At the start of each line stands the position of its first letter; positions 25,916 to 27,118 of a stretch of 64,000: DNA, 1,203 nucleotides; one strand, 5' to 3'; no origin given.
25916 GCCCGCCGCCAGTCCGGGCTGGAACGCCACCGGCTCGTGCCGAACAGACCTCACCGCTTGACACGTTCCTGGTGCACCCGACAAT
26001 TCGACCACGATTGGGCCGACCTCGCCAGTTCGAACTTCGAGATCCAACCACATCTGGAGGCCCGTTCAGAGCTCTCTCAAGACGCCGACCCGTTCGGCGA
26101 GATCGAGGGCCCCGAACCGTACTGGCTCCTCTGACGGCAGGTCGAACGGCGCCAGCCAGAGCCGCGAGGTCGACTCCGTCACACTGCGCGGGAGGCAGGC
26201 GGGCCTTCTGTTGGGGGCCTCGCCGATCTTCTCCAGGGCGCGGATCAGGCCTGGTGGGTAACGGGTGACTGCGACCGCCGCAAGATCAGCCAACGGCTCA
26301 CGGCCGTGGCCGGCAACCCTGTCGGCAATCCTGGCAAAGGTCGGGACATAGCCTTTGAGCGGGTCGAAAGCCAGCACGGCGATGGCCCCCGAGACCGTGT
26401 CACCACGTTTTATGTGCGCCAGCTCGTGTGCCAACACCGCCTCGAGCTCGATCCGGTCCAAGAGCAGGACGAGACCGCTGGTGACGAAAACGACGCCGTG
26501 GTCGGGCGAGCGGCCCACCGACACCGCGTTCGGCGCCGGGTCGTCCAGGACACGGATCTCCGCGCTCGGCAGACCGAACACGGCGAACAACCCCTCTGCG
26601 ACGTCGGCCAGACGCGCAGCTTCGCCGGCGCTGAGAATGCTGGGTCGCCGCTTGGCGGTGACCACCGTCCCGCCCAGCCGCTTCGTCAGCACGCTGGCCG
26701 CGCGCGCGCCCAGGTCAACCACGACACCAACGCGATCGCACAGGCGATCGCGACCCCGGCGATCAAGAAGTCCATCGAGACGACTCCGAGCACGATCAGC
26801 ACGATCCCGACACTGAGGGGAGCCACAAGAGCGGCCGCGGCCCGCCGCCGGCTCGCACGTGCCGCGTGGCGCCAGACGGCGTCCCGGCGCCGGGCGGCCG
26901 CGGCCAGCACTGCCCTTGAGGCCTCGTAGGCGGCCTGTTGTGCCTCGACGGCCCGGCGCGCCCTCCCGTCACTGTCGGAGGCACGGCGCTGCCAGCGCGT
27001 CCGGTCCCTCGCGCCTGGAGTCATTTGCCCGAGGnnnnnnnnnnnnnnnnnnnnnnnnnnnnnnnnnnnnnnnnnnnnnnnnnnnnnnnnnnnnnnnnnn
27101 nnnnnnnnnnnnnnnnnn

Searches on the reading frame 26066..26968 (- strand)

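Call 39: search_protein_families(library=pfam, proteins=[window:26066-26968:-], max_evalue=0.0001)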
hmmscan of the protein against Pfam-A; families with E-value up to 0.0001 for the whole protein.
window:26066-26968:- (300 aa): 1 family
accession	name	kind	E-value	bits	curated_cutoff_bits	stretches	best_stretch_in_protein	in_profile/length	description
PF01435.24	Peptidase_M48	-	5.7e-14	52.8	20.3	1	117-199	4-91/186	Peptidase family M48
